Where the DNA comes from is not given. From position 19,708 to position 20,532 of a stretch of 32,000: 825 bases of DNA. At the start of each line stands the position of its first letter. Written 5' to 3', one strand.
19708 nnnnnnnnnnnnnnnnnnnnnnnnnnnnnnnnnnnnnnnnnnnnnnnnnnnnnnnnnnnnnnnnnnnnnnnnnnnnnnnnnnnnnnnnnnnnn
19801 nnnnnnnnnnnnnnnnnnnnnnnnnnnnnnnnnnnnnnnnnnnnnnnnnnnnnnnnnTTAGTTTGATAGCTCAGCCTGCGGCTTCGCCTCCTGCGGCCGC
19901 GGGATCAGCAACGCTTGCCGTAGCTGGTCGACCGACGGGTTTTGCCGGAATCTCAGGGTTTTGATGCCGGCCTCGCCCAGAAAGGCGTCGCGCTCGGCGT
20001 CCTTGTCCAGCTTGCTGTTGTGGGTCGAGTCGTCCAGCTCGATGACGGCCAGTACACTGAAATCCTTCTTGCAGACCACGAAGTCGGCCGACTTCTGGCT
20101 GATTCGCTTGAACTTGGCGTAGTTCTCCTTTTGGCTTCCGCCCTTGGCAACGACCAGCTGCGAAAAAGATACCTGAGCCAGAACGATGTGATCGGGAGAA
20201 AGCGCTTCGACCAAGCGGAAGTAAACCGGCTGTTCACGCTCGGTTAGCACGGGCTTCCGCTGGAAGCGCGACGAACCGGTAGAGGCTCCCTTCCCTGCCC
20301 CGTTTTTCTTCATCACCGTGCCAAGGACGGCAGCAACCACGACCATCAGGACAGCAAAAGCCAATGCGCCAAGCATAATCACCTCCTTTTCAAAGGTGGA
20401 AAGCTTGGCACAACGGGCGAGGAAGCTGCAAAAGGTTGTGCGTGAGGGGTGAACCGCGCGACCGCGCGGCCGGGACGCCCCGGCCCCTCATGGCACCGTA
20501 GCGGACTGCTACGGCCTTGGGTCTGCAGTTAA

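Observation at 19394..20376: Convergent two-gene cargo cassette: small HTH/DUF3653-like protein plus membrane-anchored PD-(D/E)xK (DUF2726-like) nuclease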

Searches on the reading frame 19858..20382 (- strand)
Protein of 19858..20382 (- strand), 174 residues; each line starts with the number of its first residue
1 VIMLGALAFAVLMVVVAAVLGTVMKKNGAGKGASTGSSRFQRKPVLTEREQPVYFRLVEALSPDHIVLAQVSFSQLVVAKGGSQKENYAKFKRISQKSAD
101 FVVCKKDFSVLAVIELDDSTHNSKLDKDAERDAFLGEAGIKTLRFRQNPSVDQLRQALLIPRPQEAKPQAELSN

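Call 3: search_protein_families(library=pfam, proteins=[window:19858-20382:-], max_evalue=0.1)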
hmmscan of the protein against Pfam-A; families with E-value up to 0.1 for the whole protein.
window:19858-20382:- (174 aa): 4 families
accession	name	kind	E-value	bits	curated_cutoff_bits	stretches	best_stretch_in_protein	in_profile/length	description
PF10881.14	DUF2726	-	5e-20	71.9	24.7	1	43-157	2-122/126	Protein of unknown function (DUF2726)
PF04480.18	DUF559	-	1.8e-07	31.4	20.6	1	91-149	35-92/109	Protein of unknown function (DUF559)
PF18741.7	MTES_1575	-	0.0059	17.1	38.2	1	93-147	21-78/96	REase_MTES_1575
PF03393.22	Matrix_Pneumo_N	-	0.097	13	27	0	53-128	34-105/127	Pneumovirus matrix protein N-terminal domain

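Call 4: search_protein_families(library=phrogs, proteins=[window:19858-20382:-], max_evalue=0.01)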
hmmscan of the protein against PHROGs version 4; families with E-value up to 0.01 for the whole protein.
window:19858-20382:- (174 aa): 1 family
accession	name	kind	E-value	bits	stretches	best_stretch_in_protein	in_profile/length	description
phrog_14167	-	unknown function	1.8e-11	44.9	1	43-153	78-184/209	-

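Call 6: search_protein_families(library=padloc, proteins=[window:19858-20382:-], max_evalue=0.1)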
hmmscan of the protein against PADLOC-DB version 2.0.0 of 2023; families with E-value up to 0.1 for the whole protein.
window:19858-20382:- (174 aa): 1 family
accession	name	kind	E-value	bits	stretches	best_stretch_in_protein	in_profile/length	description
PDLC02868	DpdF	-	0.012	11.3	1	112-147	93-130/1078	DpdF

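Call 7: search_protein_families(library=ncbifam, proteins=[window:19858-20382:-], max_evalue=0.1)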
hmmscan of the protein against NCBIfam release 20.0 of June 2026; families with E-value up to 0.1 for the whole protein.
window:19858-20382:- (174 aa): 1 family
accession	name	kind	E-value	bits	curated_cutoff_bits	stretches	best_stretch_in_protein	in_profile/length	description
NF007294.0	PRK09767.1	equivalog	0.019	15.1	218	1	98-149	47-94/117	DUF559 domain-containing protein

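Call 28: find_homologous_proteins(query=window:19858-20382:-)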
Query window:19858-20382:- (174 aa): 95 proteins with E <= 0.001 among 383 candidates.
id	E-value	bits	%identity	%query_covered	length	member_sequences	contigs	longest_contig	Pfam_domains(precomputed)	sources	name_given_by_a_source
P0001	3.9e-103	360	100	99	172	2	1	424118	PF04480.19,PF10881.15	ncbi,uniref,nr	ncbi:DUF2726 domain-containing protein [Jeongeupia chitinilytica]|uniref:DUF2726 domain-containing p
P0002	4.0e-48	182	68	70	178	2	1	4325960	PF04480.19,PF10881.15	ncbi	-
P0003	8.6e-35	138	65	66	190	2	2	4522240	PF10881.15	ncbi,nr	ncbi:DUF2726 domain-containing protein [Chitiniphilus eburneus]|nr:DUF2726 domain-containing protein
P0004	5.6e-29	119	50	87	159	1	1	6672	PF10881.15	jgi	jgi:hypothetical protein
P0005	1.5e-28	118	44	89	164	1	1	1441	PF04480.19,PF10881.15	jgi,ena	-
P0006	2.8e-28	117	47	87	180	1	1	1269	PF04480.19,PF10881.15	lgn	-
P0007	3.5e-28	117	49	88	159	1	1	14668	PF04480.19,PF10881.15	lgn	-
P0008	4.3e-28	117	46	87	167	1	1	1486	PF10881.15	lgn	-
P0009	2.8e-27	114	45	76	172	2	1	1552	PF04480.19,PF10881.15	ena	-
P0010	4.4e-27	113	50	71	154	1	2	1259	PF10881.15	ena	-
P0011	4.3e-26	110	49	75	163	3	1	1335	PF04480.19,PF10881.15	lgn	-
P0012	1.4e-25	108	46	71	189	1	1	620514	PF10881.15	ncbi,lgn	-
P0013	1.8e-25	108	48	80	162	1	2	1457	PF10881.15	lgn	-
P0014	1.0e-24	106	49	74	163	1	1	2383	PF04480.19,PF10881.15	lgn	-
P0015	1.1e-24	105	48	82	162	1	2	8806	PF10881.15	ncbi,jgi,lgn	jgi:very-short-patch-repair endonuclease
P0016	1.2e-24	105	43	97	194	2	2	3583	PF04480.19,PF10881.15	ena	-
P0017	1.7e-24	105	47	78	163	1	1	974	PF04480.19,PF10881.15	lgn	-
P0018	3.4e-24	104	39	91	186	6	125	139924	PF04480.19,PF10881.15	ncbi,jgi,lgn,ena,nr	ncbi:MAG: DUF2726 domain-containing protein [Burkholderiaceae bacterium]|jgi:very-short-patch-repair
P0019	3.5e-24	104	49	82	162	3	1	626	PF10881.15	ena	-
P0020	4.9e-24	103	48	72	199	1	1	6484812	PF04480.19,PF10881.15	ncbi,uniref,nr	ncbi:hypothetical protein UNDYM_2584 [Undibacterium sp. YM2]|uniref:DUF2726 domain-containing protei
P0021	1.7e-23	102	48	71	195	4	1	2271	PF10881.15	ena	-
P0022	2.0e-23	101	40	94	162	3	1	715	PF10881.15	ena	-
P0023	3.1e-23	101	44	94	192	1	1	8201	PF04480.19,PF10881.15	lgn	-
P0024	4.7e-23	100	48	74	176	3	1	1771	PF10881.15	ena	-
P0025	4.8e-23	100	41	90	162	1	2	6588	PF10881.15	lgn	-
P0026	8.1e-23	99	50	70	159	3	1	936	PF04480.19,PF10881.15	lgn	-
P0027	2.1e-22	98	42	85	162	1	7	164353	PF10881.15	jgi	jgi:very-short-patch-repair endonuclease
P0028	2.5e-22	98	40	90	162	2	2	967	PF10881.15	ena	-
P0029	2.7e-22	98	42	75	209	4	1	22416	PF10881.15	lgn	-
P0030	3.1e-22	98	40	87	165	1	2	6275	PF10881.15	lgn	-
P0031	3.9e-22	97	42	87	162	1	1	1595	PF10881.15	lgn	-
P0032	4.4e-22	97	41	91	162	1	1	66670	PF10881.15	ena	-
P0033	8.2e-22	96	40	94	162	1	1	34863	PF10881.15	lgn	-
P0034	9.1e-22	96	43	84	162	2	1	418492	PF10881.15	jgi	jgi:very-short-patch-repair endonuclease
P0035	9.5e-22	96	39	93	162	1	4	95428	PF10881.15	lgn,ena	-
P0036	1.2e-21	96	45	72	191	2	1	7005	PF10881.15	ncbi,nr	ncbi:MAG TPA: DUF2726 domain-containing protein [Stenotrophomonas sp.]|nr:DUF2726 domain-containing 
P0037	1.4e-21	95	43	74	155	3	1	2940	PF10881.15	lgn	-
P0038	1.4e-21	95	40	94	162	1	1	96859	PF10881.15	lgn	-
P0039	1.5e-21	95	50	68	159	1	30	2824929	PF10881.15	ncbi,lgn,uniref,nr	ncbi:DUF2726 domain-containing protein [Xylella taiwanensis]|uniref:DUF2726 domain-containing protei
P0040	2.0e-21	95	42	84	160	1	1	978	PF10881.15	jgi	jgi:very-short-patch-repair endonuclease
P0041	2.9e-21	94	50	68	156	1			PF10881.15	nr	nr:DUF2726 domain-containing protein [Xylella taiwanensis]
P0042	1.2e-20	92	46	71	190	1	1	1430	PF10881.15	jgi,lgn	jgi:very-short-patch-repair endonuclease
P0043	1.2e-20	92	50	68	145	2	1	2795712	PF10881.15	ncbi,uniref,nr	ncbi:DUF2726 domain-containing protein [Xylella taiwanensis]|uniref:DUF2726 domain-containing protei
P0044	1.7e-20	92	42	87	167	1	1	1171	PF10881.15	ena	-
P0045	1.8e-20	92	41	84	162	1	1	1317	PF10881.15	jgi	-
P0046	2.3e-20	91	39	82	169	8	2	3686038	PF10881.15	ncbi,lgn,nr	ncbi:DUF2726 domain-containing protein [Xanthomonas albilineans]|nr:DUF2726 domain-containing protei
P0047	3.6e-20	91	38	93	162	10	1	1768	PF10881.15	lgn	-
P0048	5.5e-20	90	42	85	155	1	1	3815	PF10881.15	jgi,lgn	-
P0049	7.7e-20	90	45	72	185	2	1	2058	PF10881.15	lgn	-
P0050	7.8e-20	90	40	85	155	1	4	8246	PF10881.15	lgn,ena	-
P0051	1.0e-19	89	44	77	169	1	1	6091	PF10881.15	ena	-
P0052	1.2e-19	89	43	82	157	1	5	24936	PF10881.15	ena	-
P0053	1.4e-19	89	45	74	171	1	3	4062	PF10881.15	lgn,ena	-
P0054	2.0e-19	88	45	70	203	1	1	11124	PF10881.15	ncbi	ncbi:MAG: DUF2726 domain-containing protein [Pseudomonas sp.]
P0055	2.6e-19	88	37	87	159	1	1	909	PF10881.15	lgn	-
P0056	2.8e-19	88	43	74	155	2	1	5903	PF10881.15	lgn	-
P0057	4.8e-19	87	35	90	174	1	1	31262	PF10881.15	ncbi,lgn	-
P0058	5.1e-19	87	43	76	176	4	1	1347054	PF10881.15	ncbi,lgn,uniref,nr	ncbi:DUF2726 domain-containing protein [Methylophilus methylotrophus]|uniref:DUF2726 domain-containi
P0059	5.6e-19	87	45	68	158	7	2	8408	PF10881.15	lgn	-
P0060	6.1e-19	87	43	76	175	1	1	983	PF10881.15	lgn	-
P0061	6.3e-19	87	42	66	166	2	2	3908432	PF10881.15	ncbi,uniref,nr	ncbi:DUF2726 domain-containing protein [Xanthomonas albilineans]|uniref:DUF2726 domain-containing pr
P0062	6.5e-19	87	44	67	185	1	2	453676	PF10881.15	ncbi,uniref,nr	ncbi:DUF2726 domain-containing protein [Stenotrophomonas panacihumi]|uniref:DUF2726 domain-containin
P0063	8.7e-19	86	37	84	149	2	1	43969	PF10881.15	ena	-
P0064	1.1e-18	86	40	84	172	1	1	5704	PF10881.15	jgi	jgi:very-short-patch-repair endonuclease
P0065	1.1e-18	86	40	73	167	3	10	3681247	PF10881.15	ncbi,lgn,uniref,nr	ncbi:DUF2726 domain-containing protein [Xanthomonas albilineans]|uniref:DUF2726 domain-containing pr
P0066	1.8e-18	85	38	89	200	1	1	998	PF10881.15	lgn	-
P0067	3.4e-18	84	41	78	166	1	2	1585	PF10881.15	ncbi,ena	-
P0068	4.0e-18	84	46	66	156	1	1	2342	PF10881.15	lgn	-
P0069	5.3e-18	84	41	78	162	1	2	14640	PF10881.15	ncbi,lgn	-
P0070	6.8e-18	83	45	70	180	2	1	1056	PF10881.15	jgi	jgi:hypothetical protein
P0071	1.3e-17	83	48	69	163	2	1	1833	PF10881.15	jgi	jgi:very-short-patch-repair endonuclease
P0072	2.4e-17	82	40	79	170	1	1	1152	PF10881.15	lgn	-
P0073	4.7e-17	81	43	60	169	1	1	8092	PF10881.15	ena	-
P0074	7.3e-17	80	42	60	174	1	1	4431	PF10881.15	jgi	jgi:very-short-patch-repair endonuclease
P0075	7.9e-17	80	40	80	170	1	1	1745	PF10881.15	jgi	jgi:very-short-patch-repair endonuclease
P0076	1.2e-16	79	39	82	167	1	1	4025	PF10881.15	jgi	jgi:very-short-patch-repair endonuclease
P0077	4.1e-16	78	45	59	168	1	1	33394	PF10881.15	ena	-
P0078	6.9e-16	77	41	79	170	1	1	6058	PF10881.15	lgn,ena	-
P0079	1.0e-15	76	43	60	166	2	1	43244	PF10881.15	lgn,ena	-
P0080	1.1e-15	76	37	80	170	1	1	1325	PF10881.15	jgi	jgi:very-short-patch-repair endonuclease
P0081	5.1e-15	74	42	60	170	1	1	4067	PF10881.15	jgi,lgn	jgi:very-short-patch-repair endonuclease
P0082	2.4e-14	72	45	60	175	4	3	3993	PF10881.15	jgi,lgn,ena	-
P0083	2.6e-14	72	37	80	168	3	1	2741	PF10881.15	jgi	jgi:very-short-patch-repair endonuclease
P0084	2.9e-14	72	41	72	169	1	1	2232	PF10881.15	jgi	jgi:very-short-patch-repair endonuclease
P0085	5.1e-14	71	35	80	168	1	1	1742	PF10881.15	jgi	jgi:very-short-patch-repair endonuclease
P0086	5.7e-14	71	39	82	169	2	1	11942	PF10881.15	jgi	jgi:very-short-patch-repair endonuclease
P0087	6.7e-14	70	36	78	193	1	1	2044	PF04480.19,PF18741.8,PF10881.15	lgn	-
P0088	7.8e-14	70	36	80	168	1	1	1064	PF10881.15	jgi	jgi:very-short-patch-repair endonuclease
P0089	1.2e-13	70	42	60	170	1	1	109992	PF10881.15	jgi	jgi:very-short-patch-repair endonuclease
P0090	2.7e-12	65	45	66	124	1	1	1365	PF10881.15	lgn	-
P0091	5.1e-12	64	45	46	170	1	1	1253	PF10881.15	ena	-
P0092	2.2e-11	62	39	68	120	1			PF10881.15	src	-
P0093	4.6e-11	61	43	62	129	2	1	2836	PF10881.15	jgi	-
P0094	4.8e-11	61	48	44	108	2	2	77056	PF10881.15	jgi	-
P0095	8.8e-4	38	38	54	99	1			PF10881.15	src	-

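Call 31: find_related_loci(query=A2, collection=genome_contigs, flank=10000)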
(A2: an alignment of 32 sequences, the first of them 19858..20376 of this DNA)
Query A2 (172 aa) in genome_contigs; peptide patterns used: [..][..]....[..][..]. (x = any residue, [..] = any of these).
599 stretches matched a pattern (row limit reached: there are more); 491 encode a relative of the query (tblastn E <= 1e-3); the best 80 are kept; 80 distinct loci.
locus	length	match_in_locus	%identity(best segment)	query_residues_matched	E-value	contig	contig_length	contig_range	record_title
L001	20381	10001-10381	52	29-153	2e-36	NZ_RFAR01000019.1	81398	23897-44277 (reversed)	Aquitalea palustris strain MWU14-2217 NODE20length81360cov19.923782, whole genome shotgun sequence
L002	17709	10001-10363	51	29-147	4e-36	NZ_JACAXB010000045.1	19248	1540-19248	Aquitalea sp. LB_tupeE Aquitalea_sp_LB_tupeE_Contig-45_19248bp, whole genome shotgun sequence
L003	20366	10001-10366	51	29-148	2e-35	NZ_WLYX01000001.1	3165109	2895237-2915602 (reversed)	Paludibacterium denitrificans strain dN18-1 utg339:16393.0-3211208.0:1.0-3208525.0, whole genome shotgun sequence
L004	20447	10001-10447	46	1-153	1e-33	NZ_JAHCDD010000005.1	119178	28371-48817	Acidovorax sp. CCYZU-2555 5, whole genome shotgun sequence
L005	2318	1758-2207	45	2-161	1e-33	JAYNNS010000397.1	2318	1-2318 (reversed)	MAG: Curvibacter sp. isolate 139541_S25_concoct_bins.tsv.044 NODE_41431_length_2318_cov_3.423774, whole genome shotgun s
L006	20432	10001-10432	40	3-153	3e-32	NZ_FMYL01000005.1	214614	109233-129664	Acinetobacter boissieri strain ANC 4422, whole genome shotgun sequence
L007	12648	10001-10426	46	5-157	7e-31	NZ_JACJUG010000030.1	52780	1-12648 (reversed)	Mitsuaria sp. WAJ17 NODE_30_length_52780_cov_41.546142, whole genome shotgun sequence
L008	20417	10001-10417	42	2-152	2e-30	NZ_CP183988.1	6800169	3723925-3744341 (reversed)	Pseudoduganella sp. R-43 chromosome, complete genome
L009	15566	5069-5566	43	9-166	1e-29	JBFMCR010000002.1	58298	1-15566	MAG: Pseudomonadota bacterium isolate MAG198 MAG198_2, whole genome shotgun sequence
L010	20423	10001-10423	38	1-153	1e-28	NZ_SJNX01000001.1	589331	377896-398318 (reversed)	Acinetobacter sp. ANC 4633 Contig1, whole genome shotgun sequence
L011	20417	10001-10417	42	2-156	9e-29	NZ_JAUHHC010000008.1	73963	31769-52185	Roseateles violae strain PFR6 contig8, whole genome shotgun sequence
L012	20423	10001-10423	44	5-144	6e-29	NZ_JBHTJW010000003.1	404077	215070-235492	Methylophilus glucosoxydans strain CCUG 59685 GCM70027487_12, whole genome shotgun sequence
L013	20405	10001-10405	48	9-143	6e-29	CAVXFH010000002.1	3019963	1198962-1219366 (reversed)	MAG: uncultured Gammaproteobacteria bacterium isolate MFD02416.bin.1.36 genome assembly, contig: contig_444, whole genom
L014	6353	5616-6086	37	1-156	5e-28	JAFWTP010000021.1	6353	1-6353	MAG: Neisseriaceae bacterium isolate RGIG6059 Sheep_Omasum-5__c80266, whole genome shotgun sequence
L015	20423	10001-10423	40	2-152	3e-28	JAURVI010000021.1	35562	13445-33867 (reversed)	MAG: Polaromonas sp. isolate E1_concoct.bin.12 E1_k141_87187, whole genome shotgun sequence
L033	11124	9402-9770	45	38-159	2e-26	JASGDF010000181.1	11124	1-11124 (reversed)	MAG: Pseudomonas sp. isolate 2M021 JMF-2106-05-0002.bin.21_180, whole genome shotgun sequence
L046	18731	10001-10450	37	7-159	4e-25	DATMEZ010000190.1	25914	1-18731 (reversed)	MAG TPA_asm: Povalibacter sp. isolate SMAG_U13449 k141_284816, whole genome shotgun sequence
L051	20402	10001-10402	36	29-161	5e-24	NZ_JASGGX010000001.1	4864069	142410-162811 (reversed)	MAG: Propionivibrio sp. isolate 5N011 JMF-2111-06-0005.ont.bin.11_0, whole genome shotgun sequence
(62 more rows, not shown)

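Call 37: predict_structure(alignment_id=A2)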
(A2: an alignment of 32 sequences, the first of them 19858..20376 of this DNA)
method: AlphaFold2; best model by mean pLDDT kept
length: 172 residues; sequences in the alignment: 32
mean_pLDDT: 87.7   pTM: 0.68
mean pLDDT of the five models: 87.7, 86.9, 86.6, 85.5, 83.1
residues with pLDDT >= 90: 116; 70-90: 32; 50-70: 24; < 50: 0
segments of 3 or more residues with pLDDT < 50: none
pLDDT, mean of each block of 10 residues (from residue 1): 87 89 59 74 94 96 97 95 96 96 97 85 87 95 95 86 66 73
secondary structure, 60 per line:
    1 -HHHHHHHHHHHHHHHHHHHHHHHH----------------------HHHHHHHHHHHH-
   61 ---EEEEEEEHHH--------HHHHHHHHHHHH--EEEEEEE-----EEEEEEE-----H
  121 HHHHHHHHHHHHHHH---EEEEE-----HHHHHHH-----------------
elements in order: H2-25 H48-59 E64-70 H82-93 E96-102 E108-114 H120-135 E139-143 H149-155

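Call 42: fold_search(model_id=the predicted structure, library=pdb)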
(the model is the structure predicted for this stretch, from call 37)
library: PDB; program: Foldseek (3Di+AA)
matches with E <= 10: 460; with E <= 0.001: 0
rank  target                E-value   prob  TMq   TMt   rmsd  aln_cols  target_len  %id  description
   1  8w2p_A                2.4e-02  0.82  0.30  0.07   9.2       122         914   18  BsaXI-DNA complex I (released 2024-10-30)
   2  4oq2                  3.5e-02  0.82  0.31  0.19   8.1       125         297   17  5hmC specific restriction endonuclease PvuRTs1I (released 2014-03-12)
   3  1t0f_A                5.0e-02  0.92  0.36  0.24   7.4       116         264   15  Crystal Structure of the TnsA/TnsC(504-555) complex (released 2004-11-09)
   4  1t0f_B                5.7e-02  0.92  0.36  0.25   7.3       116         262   16  Crystal Structure of the TnsA/TnsC(504-555) complex (released 2004-11-09)
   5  1f1z_A                6.9e-02  0.89  0.36  0.25   5.7       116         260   17  TNSA, a catalytic component of the TN7 transposition system (released 2000-06-28)
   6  1dc1_A                8.5e-02  0.60  0.24  0.15   4.6        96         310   12  RESTRICTION ENZYME BSOBI/DNA COMPLEX STRUCTURE: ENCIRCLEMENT OF THE DNA AND HISTIDINE-CATALYZED HYDROLYSIS WITHIN A CA (released 2001-02-21)
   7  4qbn_A                1.0e-01  0.84  0.35  0.58   6.4       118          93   14  VRR_NUC domain (released 2014-09-10)
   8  1dc1_B                1.4e-01  0.33  0.28  0.18  13.8       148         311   10  RESTRICTION ENZYME BSOBI/DNA COMPLEX STRUCTURE: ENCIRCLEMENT OF THE DNA AND HISTIDINE-CATALYZED HYDROLYSIS WITHIN A CA (released 2001-02-21)
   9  3h1t                  1.8e-01  0.47  0.31  0.13   6.5       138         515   19  The fragment structure of a putative HsdR subunit of a type I restriction enzyme from Vibrio vulnificus YJ016 (released 2009-10-20)
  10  4ag7_B                1.8e-01  0.11  0.17  0.18  15.6       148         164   10  C. elegans glucosamine-6-phosphate N-acetyltransferase (GNA1): coenzyme A adduct (released 2012-07-25)
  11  6p4o_F                2.2e-01  0.60  0.40  0.17   6.8       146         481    7  Complex of XPB helicase with Bax1 endonuclease from Sulfurisphaera tokodaii at 3.15 Angstroms resolution (released 2020-06-03)
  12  7lvv_D                2.3e-01  0.38  0.32  0.37   6.6       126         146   12  cryoEM structure DrdV-DNA complex (released 2021-03-17)
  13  6e4r_A                4.5e-01  0.15  0.17  0.07   4.8        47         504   19  Crystal Structure of the Drosophila Melanogaster Polypeptide N-Acetylgalactosaminyl Transferase PGANT9B (released 2018-09-12)
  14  7e8r                  4.8e-01  0.23  0.29  0.16   9.3       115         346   14  EcoT38I restriction endonuclease (released 2022-03-02)
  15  6h0b_A                6.7e-01  0.12  0.18  0.08   5.0        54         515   13  Crystal structure of the human GalNAc-T4 in complex with UDP, manganese and the diglycopeptide 6. (released 2018-10-10)
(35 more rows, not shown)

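Call 43: search_solved_structures(query=A2, max_evalue=10, show_alignments=2)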
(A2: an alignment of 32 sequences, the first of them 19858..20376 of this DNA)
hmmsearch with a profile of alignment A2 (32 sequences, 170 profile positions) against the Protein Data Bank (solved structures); distinct sequences matched with E-value up to 10: 0.

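Call 45: search_dna_similar(query=window:19858-20376:-, collection=phages, mode=protein, max_evalue=0.001, max_rows=40)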
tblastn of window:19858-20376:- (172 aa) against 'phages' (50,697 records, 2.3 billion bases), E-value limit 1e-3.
Records with a match: 9; places in all: 9; records where one place covers at least 80% of the query: 0.
Best place of each record, by identity: <60% 9.
By first word of the organism name: Vibrio 5; Acinetobacter 4.
By host as written in the record: - 4; Vibrio cyclitrophicus 10N.261.55.E6 2; Vibrio alginolyticus AP-1 1; Vibrio cyclitrophicus 10N.261.54.B5 1; Vibrio cyclitrophicus 10N.286.55.B4 1.
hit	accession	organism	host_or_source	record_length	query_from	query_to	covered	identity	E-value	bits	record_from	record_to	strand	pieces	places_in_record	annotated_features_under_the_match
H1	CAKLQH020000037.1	Acinetobacter phage MD-2021a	not known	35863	36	172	80%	32.4%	1e-7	56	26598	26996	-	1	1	Protein of uncharacterised function (DUF2726)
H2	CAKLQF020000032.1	Acinetobacter phage MD-2021a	not known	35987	36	172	80%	32.4%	1e-7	56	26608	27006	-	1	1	Protein of uncharacterised function (DUF2726)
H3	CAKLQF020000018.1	Acinetobacter phage MD-2021a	not known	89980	37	154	69%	36.4%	3e-14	75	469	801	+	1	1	Protein of uncharacterised function (DUF2726)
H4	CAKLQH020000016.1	Acinetobacter phage MD-2021a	not known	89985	37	154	69%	36.4%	3e-14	75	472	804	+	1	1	Protein of uncharacterised function (DUF2726)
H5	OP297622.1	Vibrio phage Vaf1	Vibrio alginolyticus AP-1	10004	30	160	76%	31.9%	7e-9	59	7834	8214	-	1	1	hypothetical protein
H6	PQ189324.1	Vibrio phage 10N.261.54.B5_PE001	Vibrio cyclitrophicus 10N.261.54.B5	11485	39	162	72%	29.9%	6e-4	45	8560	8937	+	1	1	hypothetical protein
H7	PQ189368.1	Vibrio phage 10N.286.55.B4_PE003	Vibrio cyclitrophicus 10N.286.55.B4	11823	39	162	72%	29.9%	8e-4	45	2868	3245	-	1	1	hypothetical protein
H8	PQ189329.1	Vibrio phage 10N.261.55.E6_PE002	Vibrio cyclitrophicus 10N.261.55.E6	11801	39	162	72%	29.9%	8e-4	45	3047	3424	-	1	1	hypothetical protein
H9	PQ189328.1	Vibrio phage 10N.261.55.E6_PE001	Vibrio cyclitrophicus 10N.261.55.E6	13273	39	162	72%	29.9%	8e-4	45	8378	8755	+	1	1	hypothetical protein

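Call 46: get_annotated_region(hit=H5, flank=10000)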
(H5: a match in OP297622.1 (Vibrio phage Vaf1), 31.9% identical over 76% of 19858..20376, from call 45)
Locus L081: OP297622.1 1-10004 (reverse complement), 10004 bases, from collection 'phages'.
description: Vibrio phage Vaf1, complete genome.
organism: Vibrio phage Vaf1 (NCBI taxid 2981551)
taxonomy: Viruses; Monodnaviria; Loebvirae; Hofneiviricota; Faserviricetes; Tubulavirales; Inoviridae
host: Vibrio alginolyticus AP-1; source: -; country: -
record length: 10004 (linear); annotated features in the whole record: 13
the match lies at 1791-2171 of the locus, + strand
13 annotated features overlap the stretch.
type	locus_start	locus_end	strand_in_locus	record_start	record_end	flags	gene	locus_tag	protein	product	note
CDS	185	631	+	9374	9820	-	-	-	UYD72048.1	hypothetical protein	bacteriophage f237 ORF10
CDS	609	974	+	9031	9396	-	-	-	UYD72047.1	hypothetical protein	bacteriophage f237 ORF9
CDS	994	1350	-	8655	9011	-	-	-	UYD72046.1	hypothetical protein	-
CDS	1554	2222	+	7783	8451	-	-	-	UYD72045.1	hypothetical protein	FIG01204826: hypothetical protein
CDS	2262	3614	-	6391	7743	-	-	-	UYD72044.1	hypothetical protein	-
CDS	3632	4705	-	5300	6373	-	-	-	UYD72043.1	hypothetical protein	FIG01206446: hypothetical protein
CDS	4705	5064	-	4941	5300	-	-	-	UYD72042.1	hypothetical protein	FIG01201296: hypothetical protein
CDS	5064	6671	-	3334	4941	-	-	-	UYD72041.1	hypothetical protein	-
CDS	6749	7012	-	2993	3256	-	-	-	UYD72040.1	hypothetical protein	FIG01202262: hypothetical protein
CDS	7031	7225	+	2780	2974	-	-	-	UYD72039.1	hypothetical protein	-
CDS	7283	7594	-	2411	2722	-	-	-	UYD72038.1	hypothetical protein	FIG01202014: hypothetical protein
CDS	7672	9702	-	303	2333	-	-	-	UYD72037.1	replication initiation protein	-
CDS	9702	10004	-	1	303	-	-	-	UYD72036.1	hypothetical protein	-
